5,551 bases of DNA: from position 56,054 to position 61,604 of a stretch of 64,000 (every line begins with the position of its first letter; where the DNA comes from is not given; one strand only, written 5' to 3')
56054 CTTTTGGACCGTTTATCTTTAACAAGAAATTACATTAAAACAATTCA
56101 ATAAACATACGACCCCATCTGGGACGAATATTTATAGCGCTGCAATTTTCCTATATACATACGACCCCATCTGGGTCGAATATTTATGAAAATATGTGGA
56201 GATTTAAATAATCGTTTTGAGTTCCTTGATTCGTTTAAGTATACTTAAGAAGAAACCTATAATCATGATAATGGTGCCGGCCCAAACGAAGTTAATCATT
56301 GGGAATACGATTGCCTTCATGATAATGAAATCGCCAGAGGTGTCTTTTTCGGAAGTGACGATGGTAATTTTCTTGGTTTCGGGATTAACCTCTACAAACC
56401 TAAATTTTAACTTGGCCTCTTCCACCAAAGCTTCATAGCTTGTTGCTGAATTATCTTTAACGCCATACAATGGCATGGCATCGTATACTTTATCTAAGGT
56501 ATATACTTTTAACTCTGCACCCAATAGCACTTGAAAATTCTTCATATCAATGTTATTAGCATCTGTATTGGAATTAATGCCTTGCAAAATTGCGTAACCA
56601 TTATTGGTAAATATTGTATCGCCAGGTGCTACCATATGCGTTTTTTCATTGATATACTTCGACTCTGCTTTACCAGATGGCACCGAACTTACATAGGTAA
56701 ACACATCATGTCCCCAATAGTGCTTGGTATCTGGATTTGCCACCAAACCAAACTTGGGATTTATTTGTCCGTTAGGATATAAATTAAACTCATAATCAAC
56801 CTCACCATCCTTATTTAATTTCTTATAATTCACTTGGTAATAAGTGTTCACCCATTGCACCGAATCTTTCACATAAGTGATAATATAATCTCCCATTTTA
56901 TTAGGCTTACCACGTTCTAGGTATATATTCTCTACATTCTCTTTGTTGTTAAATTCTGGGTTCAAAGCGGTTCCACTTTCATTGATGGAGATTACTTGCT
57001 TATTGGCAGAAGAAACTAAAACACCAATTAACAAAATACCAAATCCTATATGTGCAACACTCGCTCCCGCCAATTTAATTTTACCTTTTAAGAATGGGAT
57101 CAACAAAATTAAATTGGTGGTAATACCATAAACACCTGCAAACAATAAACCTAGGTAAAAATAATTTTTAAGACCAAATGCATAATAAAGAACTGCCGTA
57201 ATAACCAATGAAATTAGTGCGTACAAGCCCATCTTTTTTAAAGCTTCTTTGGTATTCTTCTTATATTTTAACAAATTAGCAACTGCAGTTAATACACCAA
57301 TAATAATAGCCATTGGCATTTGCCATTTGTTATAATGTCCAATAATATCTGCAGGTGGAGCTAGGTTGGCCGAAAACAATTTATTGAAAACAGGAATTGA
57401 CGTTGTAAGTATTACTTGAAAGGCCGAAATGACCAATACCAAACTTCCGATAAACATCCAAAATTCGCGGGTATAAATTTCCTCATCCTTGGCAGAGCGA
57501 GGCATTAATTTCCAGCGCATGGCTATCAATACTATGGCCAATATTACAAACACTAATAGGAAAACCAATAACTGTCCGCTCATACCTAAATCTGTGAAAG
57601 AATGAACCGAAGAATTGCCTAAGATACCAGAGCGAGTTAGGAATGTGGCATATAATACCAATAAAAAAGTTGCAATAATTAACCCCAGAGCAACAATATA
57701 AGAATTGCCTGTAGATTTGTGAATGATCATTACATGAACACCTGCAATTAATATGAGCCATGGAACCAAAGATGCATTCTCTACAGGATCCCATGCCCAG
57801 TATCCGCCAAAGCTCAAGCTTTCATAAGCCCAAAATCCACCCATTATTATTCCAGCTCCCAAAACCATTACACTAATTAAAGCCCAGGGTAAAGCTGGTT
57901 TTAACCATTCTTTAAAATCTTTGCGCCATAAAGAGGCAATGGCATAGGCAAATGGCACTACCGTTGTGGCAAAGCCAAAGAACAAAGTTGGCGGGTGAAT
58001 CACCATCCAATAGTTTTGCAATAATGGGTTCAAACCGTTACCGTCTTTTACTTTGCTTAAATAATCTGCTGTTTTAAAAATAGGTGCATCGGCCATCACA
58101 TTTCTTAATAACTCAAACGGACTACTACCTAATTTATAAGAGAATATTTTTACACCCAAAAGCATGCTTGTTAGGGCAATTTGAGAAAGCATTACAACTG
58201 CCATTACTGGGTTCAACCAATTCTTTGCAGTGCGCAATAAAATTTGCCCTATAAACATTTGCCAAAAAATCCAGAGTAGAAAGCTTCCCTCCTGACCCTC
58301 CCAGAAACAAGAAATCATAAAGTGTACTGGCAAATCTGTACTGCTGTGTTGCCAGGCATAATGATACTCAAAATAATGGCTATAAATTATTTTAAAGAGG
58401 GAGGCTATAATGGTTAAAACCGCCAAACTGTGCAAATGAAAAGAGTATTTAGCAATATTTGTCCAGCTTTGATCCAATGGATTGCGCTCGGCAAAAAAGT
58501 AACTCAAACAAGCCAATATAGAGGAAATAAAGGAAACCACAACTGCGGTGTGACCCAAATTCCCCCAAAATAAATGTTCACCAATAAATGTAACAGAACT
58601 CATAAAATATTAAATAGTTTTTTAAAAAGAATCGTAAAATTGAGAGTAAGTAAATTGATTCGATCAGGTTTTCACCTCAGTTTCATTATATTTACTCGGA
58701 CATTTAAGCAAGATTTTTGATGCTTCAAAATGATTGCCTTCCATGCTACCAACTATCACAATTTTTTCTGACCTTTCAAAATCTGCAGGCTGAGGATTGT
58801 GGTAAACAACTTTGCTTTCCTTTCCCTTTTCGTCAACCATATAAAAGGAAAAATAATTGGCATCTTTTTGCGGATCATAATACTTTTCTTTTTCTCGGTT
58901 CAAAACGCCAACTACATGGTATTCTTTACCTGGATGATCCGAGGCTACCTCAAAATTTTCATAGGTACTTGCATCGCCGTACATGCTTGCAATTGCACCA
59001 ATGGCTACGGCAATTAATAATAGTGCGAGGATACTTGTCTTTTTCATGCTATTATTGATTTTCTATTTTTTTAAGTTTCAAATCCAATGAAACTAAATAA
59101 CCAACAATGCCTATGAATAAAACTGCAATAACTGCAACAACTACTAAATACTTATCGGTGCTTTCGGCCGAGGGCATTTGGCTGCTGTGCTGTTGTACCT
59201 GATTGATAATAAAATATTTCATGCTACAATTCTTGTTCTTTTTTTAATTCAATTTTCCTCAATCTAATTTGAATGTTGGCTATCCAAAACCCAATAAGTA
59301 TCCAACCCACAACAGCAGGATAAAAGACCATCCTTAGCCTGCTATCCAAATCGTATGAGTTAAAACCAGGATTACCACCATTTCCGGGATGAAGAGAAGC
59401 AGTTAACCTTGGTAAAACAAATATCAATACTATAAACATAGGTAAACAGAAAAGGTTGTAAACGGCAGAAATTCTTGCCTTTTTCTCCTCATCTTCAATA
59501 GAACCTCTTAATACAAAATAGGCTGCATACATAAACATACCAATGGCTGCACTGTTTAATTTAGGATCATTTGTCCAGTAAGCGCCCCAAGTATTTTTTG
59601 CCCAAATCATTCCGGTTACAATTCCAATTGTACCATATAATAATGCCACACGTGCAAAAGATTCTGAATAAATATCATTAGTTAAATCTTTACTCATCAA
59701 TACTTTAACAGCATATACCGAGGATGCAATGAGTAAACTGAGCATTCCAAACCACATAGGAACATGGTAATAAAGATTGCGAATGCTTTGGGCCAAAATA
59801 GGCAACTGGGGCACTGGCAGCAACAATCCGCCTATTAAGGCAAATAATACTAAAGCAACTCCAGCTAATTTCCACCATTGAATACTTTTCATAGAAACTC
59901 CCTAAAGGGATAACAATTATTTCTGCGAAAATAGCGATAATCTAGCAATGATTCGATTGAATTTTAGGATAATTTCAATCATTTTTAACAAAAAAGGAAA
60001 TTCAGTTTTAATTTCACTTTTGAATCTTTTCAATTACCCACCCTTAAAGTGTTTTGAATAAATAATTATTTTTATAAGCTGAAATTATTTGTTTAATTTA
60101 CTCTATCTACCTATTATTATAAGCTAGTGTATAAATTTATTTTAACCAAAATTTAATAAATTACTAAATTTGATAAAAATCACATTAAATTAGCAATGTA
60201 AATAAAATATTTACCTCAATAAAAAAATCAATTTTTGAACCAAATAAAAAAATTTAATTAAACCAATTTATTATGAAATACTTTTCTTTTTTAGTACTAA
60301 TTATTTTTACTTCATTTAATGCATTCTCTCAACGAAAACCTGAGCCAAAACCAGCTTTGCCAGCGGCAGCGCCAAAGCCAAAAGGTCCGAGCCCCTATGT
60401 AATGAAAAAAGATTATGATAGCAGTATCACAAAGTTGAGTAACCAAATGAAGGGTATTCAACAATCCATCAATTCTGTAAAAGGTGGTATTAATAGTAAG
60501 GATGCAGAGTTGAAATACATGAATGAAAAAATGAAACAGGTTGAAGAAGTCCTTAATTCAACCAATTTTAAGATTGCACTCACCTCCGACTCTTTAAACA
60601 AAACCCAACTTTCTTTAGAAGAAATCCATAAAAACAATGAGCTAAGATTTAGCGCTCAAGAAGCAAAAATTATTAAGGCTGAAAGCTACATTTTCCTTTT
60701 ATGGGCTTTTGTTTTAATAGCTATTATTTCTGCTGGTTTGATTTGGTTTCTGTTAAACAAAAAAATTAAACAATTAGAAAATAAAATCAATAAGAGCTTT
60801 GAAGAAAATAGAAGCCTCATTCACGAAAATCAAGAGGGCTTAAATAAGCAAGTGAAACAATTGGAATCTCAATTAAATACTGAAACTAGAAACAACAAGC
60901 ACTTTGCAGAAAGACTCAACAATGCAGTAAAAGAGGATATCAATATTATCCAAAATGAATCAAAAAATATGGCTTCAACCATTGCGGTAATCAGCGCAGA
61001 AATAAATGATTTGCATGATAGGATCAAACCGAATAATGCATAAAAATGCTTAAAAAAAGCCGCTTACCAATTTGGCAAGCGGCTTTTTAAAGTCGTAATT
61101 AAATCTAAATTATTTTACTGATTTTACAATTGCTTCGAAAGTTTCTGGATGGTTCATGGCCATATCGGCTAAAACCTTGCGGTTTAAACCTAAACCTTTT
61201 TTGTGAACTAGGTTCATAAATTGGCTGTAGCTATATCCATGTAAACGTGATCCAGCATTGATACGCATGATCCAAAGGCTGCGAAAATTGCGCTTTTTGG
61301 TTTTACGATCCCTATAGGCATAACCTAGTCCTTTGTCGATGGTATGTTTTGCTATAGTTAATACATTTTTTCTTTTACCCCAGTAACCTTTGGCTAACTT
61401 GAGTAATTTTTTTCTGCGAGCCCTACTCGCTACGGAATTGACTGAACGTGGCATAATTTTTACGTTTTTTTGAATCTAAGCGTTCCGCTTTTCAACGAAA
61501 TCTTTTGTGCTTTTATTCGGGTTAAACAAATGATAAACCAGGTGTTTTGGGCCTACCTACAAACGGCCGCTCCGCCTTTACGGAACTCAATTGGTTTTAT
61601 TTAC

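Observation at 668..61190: Strongly over-represented DNA word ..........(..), family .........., in intergenic DNA and in several reading frames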

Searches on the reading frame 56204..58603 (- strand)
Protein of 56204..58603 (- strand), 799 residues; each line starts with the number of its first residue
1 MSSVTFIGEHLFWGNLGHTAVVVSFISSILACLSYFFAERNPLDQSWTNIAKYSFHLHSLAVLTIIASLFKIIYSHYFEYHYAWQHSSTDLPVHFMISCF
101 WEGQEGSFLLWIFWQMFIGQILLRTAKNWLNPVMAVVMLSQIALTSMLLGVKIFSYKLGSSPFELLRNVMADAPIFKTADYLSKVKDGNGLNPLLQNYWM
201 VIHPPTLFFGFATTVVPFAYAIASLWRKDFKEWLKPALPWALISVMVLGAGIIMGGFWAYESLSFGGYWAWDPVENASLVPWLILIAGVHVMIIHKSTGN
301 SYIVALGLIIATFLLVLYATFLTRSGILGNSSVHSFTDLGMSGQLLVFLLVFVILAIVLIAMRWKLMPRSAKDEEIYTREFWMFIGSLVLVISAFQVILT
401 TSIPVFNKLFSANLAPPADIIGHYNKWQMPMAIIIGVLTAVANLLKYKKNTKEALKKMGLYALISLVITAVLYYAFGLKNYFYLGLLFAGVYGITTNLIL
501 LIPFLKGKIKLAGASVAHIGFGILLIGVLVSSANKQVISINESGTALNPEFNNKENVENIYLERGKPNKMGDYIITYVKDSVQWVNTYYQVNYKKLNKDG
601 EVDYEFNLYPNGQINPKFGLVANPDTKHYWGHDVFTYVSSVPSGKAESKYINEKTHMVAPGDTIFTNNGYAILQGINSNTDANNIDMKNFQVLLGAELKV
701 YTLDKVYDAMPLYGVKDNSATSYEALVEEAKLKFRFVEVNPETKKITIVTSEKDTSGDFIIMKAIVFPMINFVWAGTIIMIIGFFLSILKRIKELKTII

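Call 8: search_protein_families(library=ncbifam, proteins=[window:56204-58603:-])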
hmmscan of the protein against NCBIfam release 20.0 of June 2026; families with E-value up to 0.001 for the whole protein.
window:56204-58603:- (799 aa): 4 families
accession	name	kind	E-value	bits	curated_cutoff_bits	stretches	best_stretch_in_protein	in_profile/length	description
TIGR03145.1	cyt_nit_nrfE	subfamily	4.4e-64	217.3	927.3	1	15-539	4-514/631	heme lyase NrfEFG subunit NrfE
TIGR00353.1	nrfE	subfamily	5.9e-57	193.8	569.05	1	70-541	6-458/578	heme lyase CcmF/NrfE family subunit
NF007691.0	PRK10369.1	subfamily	5.4e-42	144.3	394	1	11-542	2-452/573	heme lyase NrfEFG subunit NrfE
TIGR03144.1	cytochr_II_ccsB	equivalog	5.2e-11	42.7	187.6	1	243-314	166-237/252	c-type cytochrome biogenesis protein CcsB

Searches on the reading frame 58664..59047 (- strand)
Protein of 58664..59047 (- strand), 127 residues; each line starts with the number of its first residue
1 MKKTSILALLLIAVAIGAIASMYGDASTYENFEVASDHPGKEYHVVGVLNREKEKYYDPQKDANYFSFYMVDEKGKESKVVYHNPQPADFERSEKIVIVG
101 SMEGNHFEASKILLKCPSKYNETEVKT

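Call 30: search_protein_families(library=pfam, proteins=[window:58664-59047:-])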
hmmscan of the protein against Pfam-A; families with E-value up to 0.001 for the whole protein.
window:58664-59047:- (127 aa): 1 family
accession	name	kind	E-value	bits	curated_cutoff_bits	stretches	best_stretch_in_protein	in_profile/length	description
PF03100.22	CcmE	-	3.9e-12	46.8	24.6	1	38-122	17-98/99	CcmE domain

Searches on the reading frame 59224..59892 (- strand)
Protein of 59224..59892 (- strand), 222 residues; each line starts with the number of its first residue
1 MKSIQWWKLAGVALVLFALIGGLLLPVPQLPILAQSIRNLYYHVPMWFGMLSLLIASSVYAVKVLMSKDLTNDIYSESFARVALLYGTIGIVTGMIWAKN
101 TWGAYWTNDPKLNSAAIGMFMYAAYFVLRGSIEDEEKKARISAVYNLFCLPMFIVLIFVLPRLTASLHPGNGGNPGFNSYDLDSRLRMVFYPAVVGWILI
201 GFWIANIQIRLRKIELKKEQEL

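Call 30: search_protein_families(library=pfam, proteins=[window:59224-59892:-])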
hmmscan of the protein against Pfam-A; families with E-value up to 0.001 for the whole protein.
window:59224-59892:- (222 aa): 1 family
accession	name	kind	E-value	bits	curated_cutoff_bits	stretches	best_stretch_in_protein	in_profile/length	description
PF01578.25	Cytochrom_C_asm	-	6.6e-19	68.8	29.9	1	22-158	55-202/212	Cytochrome C assembly protein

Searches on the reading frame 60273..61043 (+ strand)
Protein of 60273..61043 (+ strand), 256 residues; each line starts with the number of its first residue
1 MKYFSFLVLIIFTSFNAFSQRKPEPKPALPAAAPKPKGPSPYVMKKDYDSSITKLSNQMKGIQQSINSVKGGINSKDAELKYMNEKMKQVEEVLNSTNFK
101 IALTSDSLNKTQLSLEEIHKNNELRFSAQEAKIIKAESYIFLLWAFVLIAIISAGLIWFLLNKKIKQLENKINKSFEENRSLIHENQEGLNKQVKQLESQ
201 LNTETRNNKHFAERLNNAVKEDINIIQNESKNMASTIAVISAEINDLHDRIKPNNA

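Call 30: search_protein_families(library=pfam, proteins=[window:60273-61043:+])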
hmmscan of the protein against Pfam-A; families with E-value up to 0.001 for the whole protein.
window:60273-61043:+ (256 aa): 1 family
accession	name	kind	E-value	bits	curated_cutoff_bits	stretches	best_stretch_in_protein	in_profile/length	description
PF07889.17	DUF1664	-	2.8e-06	27.8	34.6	0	157-248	31-121/124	Protein of unknown function (DUF1664)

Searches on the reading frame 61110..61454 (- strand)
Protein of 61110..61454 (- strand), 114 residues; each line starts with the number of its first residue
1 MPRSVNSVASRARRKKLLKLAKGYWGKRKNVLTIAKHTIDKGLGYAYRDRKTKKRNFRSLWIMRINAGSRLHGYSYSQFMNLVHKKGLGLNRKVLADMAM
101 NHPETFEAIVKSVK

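Call 49: search_protein_families(library=pfam, proteins=[window:61110-61454:-])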
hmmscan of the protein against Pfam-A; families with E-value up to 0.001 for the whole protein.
window:61110-61454:- (114 aa): 1 family
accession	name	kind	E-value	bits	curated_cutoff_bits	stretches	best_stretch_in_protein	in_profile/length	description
PF00453.23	Ribosomal_L20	-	4.3e-42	143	30.8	1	3-109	1-107/107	Ribosomal protein L20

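Call 73: find_encoding_contigs(protein=window:61110-61454:-, flank=10000, max_places=6)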
Protein window:61110-61454:- (114 aa): 22 contigs read that carry it; 6 places shown.
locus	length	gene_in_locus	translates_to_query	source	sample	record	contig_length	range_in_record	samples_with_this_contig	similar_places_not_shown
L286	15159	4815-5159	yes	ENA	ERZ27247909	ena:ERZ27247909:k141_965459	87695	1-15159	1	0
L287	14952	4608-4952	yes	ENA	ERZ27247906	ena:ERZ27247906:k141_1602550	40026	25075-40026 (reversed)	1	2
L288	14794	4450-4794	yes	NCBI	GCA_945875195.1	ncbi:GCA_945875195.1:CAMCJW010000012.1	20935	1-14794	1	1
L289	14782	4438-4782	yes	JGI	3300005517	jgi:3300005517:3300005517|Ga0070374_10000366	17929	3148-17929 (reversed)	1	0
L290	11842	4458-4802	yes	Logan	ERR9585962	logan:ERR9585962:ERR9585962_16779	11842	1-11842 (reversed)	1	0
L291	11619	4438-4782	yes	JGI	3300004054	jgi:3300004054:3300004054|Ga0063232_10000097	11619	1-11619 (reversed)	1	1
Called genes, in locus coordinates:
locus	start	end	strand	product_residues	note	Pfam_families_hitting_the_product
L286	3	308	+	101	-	?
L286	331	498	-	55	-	-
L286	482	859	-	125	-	-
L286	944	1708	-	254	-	-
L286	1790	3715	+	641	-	PF02824:TGS, PF07973:tRNA_SAD, PF00587:tRNA-synt_2b, PF03129:HGTP_anticodon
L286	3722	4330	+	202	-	PF05198:IF3_N, PF00707:IF3_C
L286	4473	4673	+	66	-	PF01632:Ribosomal_L35p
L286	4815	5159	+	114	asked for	PF00453:Ribosomal_L20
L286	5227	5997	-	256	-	-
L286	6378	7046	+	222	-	PF01578:Cytochrom_C_asm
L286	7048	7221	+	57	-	PF20077:CcmD_alt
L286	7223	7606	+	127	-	PF03100:CcmE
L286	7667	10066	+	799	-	PF01578:Cytochrom_C_asm, PF16327:CcmF_C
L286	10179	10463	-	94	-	PF12823:DUF3817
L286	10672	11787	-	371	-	PF13468:Glyoxalase_3 (faint), PF00903:Glyoxalase (weak), PF13669:Glyoxalase_4 (faint), PF00903:Glyoxalase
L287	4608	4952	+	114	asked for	PF00453:Ribosomal_L20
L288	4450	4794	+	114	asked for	PF00453:Ribosomal_L20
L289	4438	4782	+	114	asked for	PF00453:Ribosomal_L20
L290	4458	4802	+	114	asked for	PF00453:Ribosomal_L20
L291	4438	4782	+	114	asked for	PF00453:Ribosomal_L20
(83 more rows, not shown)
